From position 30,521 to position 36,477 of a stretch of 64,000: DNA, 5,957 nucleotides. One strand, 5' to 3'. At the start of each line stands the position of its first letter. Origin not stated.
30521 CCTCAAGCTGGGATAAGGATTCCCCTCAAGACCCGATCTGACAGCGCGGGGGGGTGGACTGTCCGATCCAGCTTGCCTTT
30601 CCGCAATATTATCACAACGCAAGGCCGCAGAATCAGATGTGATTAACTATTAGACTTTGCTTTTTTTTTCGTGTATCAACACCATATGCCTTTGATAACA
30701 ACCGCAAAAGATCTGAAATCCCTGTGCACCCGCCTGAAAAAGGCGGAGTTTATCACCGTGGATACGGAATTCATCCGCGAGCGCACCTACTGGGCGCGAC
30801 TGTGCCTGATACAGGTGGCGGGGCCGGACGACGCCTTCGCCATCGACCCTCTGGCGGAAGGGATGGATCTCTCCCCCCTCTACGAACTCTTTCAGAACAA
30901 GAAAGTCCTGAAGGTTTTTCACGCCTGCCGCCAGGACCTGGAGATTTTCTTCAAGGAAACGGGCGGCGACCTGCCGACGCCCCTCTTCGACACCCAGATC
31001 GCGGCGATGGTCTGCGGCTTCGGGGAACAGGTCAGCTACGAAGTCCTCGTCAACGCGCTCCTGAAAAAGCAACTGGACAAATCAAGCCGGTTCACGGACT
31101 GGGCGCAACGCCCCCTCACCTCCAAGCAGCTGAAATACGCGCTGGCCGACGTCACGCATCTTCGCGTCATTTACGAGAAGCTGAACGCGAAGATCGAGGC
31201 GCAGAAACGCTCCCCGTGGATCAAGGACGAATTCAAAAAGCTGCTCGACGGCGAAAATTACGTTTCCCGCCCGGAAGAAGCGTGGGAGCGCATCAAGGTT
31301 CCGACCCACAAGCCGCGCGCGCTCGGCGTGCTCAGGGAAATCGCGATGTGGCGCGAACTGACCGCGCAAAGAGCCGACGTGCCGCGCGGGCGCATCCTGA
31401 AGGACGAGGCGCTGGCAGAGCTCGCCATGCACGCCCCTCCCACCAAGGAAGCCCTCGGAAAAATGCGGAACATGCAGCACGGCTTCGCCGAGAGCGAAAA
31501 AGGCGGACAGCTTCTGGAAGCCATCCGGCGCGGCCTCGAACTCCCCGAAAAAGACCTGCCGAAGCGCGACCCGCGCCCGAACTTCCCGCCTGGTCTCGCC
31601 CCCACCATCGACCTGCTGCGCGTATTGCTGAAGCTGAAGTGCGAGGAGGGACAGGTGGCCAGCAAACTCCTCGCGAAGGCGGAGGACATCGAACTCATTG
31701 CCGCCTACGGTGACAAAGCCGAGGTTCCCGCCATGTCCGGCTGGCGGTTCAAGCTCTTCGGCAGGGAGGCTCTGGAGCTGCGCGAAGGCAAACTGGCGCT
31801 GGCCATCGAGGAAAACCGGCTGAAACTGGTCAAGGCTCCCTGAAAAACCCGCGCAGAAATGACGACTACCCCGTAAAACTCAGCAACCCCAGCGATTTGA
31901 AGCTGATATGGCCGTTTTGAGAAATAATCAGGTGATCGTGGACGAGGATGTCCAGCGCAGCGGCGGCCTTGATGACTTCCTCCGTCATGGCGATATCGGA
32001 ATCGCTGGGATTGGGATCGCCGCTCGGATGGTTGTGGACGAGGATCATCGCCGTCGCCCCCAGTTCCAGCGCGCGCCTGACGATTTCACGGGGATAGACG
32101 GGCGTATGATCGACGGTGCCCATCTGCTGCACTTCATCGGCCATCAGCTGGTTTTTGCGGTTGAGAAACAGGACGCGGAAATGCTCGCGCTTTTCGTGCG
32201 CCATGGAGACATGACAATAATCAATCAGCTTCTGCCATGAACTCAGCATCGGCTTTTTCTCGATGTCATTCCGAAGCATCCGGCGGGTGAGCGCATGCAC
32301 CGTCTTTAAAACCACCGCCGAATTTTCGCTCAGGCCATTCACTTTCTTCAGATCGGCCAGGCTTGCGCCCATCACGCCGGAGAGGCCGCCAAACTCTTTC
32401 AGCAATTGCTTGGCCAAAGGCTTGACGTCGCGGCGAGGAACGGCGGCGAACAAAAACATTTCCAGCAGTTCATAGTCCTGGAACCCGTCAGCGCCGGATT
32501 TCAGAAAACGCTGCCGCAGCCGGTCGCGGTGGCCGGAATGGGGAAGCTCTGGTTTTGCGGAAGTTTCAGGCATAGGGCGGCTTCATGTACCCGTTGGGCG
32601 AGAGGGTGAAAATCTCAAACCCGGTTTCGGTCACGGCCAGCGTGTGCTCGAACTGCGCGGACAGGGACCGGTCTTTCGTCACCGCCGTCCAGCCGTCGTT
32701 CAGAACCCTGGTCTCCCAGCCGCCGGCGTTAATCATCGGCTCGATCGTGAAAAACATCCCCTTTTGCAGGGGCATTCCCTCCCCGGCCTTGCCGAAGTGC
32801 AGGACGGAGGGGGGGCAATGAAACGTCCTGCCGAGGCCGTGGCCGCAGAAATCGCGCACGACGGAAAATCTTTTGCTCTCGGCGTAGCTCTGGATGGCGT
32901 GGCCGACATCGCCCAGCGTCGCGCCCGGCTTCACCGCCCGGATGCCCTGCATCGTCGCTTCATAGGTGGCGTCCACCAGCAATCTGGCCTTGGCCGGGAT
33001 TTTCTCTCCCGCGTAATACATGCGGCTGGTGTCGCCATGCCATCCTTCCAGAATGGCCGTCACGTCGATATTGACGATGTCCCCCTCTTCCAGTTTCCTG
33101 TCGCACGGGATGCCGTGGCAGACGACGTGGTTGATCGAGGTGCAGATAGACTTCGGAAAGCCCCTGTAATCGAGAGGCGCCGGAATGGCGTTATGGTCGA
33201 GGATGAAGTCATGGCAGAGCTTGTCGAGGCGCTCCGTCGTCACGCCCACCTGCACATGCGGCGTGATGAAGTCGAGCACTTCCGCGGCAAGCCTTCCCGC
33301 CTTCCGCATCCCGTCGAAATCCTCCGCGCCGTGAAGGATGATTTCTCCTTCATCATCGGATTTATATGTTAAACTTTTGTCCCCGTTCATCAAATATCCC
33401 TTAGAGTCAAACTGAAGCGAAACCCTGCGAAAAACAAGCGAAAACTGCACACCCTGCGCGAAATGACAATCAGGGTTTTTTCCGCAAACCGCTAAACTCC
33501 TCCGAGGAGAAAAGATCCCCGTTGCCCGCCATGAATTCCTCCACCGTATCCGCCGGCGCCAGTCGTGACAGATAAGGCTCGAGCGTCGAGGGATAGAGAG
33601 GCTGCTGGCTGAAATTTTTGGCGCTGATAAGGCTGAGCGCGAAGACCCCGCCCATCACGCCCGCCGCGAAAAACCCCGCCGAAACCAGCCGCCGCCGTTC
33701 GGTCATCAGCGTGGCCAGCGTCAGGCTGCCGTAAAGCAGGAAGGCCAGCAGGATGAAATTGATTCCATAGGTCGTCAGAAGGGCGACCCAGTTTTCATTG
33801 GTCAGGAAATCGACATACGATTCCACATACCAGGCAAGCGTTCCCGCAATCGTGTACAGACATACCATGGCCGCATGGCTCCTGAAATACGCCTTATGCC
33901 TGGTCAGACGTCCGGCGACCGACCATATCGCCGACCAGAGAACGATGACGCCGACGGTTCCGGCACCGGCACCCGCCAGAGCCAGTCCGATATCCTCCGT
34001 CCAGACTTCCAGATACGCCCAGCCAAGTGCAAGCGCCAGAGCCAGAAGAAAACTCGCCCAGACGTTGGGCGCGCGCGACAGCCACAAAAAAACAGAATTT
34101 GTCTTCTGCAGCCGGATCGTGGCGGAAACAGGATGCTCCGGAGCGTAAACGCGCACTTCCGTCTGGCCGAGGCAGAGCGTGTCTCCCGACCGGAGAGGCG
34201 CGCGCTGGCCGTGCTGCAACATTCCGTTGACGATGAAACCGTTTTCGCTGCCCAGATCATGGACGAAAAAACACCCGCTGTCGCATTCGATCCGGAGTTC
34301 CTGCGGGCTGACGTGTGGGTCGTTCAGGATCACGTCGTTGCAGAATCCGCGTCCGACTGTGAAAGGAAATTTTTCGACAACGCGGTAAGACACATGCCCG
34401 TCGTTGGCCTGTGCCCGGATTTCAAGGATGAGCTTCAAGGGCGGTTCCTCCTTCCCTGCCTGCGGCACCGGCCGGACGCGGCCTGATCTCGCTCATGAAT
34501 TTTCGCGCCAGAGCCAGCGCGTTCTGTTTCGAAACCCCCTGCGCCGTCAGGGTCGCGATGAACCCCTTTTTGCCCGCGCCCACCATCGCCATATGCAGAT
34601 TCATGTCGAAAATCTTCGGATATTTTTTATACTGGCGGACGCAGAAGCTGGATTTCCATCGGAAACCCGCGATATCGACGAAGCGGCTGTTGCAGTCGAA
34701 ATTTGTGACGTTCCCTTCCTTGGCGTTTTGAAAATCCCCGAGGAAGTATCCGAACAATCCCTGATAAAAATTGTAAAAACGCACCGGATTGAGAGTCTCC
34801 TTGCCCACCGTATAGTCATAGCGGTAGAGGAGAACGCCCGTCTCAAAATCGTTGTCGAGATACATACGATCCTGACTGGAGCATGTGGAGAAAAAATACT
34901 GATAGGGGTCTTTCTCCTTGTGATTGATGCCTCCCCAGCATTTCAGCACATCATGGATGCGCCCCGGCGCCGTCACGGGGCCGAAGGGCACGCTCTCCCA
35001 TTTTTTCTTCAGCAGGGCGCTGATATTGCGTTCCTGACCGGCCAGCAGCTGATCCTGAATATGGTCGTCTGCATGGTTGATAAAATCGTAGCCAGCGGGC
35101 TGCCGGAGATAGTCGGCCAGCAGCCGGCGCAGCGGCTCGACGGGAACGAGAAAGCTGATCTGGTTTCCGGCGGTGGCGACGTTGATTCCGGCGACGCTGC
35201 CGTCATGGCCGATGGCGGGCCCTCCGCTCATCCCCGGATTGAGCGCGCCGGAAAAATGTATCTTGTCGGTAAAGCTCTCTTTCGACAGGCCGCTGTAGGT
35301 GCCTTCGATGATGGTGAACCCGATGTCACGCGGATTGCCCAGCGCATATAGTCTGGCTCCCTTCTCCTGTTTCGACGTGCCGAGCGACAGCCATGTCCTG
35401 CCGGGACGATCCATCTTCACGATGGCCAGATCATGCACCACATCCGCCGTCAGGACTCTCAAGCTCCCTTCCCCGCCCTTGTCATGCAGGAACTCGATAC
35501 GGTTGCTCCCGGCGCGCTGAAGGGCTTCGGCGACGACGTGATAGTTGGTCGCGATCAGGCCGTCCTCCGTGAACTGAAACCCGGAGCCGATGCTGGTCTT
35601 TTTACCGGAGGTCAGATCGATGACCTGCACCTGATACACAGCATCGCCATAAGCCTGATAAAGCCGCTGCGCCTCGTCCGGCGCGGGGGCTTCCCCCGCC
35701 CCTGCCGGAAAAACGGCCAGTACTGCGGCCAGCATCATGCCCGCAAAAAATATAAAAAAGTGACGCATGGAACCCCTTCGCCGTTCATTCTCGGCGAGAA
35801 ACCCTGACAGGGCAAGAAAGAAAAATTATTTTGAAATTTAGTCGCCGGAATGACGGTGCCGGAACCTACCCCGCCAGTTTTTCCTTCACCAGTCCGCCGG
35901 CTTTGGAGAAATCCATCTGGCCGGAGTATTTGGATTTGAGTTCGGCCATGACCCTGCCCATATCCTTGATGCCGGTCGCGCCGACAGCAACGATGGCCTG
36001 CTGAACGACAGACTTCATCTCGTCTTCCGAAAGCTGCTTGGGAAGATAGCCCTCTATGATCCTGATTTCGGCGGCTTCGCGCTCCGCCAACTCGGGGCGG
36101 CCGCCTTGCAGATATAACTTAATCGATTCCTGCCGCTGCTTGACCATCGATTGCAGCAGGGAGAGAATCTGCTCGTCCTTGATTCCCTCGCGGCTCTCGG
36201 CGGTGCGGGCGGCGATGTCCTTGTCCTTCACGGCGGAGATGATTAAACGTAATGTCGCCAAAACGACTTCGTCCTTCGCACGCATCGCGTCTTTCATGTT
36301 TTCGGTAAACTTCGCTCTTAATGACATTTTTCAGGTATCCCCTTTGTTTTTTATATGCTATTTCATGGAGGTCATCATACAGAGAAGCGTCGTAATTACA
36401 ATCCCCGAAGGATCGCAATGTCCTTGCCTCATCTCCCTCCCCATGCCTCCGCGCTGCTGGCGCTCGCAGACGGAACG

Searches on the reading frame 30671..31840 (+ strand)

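Call 41: search_protein_families(library=pfam, proteins=[window:30671-31840:+], max_evalue=0.001)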
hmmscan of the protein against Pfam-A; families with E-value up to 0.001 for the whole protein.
window:30671-31840:+ (390 aa): 2 families
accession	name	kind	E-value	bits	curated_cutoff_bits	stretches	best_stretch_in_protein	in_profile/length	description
PF01612.26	DNA_pol_A_exo1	-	9.1e-41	140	23.6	1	9-175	4-172/173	3'-5' exonuclease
PF00570.28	HRDC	-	1.2e-12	48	23.8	1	218-285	2-68/68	HRDC domain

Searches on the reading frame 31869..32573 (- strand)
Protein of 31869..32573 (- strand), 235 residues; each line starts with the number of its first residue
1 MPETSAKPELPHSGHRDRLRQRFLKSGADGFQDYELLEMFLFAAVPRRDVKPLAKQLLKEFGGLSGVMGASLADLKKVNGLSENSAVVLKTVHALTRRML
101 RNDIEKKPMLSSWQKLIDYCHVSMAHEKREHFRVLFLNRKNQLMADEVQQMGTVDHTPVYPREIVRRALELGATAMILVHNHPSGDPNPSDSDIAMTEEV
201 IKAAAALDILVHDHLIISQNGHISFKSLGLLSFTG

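Call 41: search_protein_families(library=pfam, proteins=[window:31869-32573:-], max_evalue=0.001)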
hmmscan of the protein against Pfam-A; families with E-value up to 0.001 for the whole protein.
window:31869-32573:- (235 aa): 3 families
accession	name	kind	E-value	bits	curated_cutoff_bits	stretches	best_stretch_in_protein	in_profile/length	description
PF04002.20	RadC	-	1.4e-43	148.1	22.1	1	111-229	2-120/121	RadC-like JAB domain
PF20582.4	UPF0758_N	-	8.6e-09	35.8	27.1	1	16-86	7-76/77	UPF0758 N-terminal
PF14464.11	Prok-JAB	-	0.00028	21.2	25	1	126-205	15-95/114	Prokaryotic homologs of the JAB domain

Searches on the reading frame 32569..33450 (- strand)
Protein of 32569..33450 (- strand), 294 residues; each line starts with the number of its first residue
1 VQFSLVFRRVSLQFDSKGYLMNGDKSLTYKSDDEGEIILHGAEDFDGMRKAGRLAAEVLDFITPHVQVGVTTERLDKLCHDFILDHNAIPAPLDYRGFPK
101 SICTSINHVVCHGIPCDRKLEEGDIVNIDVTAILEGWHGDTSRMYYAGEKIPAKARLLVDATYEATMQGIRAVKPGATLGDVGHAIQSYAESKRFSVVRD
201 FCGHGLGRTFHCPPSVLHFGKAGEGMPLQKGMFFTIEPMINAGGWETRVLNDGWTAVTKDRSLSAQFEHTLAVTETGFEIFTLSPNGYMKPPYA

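Call 41: search_protein_families(library=pfam, proteins=[window:32569-33450:-], max_evalue=0.001)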
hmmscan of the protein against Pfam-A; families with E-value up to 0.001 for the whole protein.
window:32569-33450:- (294 aa): 1 family
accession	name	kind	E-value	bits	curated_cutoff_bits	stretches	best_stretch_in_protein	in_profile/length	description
PF00557.29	Peptidase_M24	-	2.2e-52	178.3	23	1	47-275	2-208/208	Metallopeptidase family M24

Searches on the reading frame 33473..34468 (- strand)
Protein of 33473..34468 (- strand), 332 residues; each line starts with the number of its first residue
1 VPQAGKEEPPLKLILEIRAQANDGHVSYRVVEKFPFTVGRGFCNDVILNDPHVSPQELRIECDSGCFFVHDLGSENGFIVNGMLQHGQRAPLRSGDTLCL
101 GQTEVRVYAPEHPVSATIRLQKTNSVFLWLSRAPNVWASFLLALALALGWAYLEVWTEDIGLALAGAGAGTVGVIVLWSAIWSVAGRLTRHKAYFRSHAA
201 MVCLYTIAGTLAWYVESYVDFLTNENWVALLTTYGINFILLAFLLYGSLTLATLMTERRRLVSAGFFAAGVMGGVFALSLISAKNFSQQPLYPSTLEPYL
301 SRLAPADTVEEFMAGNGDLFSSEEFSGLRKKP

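Call 41: search_protein_families(library=pfam, proteins=[window:33473-34468:-], max_evalue=0.001)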
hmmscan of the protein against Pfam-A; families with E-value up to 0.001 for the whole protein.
window:33473-34468:- (332 aa): 2 families
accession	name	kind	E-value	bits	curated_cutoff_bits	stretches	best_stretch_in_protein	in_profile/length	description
PF00498.31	FHA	-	3.1e-12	47.2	20.7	1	37-101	2-67/67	FHA domain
PF16697.10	Yop-YscD_cpl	-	2e-11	44.4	33.2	1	36-109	19-92/94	Inner membrane component of T3SS, cytoplasmic domain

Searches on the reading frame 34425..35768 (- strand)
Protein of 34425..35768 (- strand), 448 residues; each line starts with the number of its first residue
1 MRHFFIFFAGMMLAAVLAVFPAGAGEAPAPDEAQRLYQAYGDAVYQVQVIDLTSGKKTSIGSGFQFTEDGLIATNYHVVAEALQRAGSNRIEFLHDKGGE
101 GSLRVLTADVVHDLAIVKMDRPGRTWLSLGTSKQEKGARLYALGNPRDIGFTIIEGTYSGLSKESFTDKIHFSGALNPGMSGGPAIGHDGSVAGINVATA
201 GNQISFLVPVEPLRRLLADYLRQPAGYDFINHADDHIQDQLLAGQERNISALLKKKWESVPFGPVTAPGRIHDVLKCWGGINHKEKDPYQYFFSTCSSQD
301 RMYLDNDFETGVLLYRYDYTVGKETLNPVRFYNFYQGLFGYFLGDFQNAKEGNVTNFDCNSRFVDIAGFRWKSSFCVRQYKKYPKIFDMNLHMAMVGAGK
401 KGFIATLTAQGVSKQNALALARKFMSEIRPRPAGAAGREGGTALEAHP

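Call 41: search_protein_families(library=pfam, proteins=[window:34425-35768:-], max_evalue=0.001)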
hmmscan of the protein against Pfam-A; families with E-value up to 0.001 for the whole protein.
window:34425-35768:- (448 aa): 2 families
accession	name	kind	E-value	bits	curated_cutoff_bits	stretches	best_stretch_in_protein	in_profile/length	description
PF13365.12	Trypsin_2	-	7.1e-23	82.4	27.6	1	61-195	1-144/144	Trypsin-like peptidase domain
PF00089.32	Trypsin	-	4.9e-05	23.7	20.6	1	55-211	23-214/220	Trypsin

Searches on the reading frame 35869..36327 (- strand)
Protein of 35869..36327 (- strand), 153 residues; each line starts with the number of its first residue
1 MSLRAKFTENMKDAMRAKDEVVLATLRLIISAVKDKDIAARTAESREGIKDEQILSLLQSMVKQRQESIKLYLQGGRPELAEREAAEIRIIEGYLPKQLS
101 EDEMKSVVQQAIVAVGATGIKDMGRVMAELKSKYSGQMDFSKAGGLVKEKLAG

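Call 41: search_protein_families(library=pfam, proteins=[window:35869-36327:-], max_evalue=0.001)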
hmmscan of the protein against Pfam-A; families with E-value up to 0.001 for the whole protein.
window:35869-36327:- (153 aa): 1 family
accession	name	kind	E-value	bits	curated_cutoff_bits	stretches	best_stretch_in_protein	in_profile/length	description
PF09424.15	YqeY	-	2.5e-46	157.8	27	1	5-151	2-143/143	Yqey-like protein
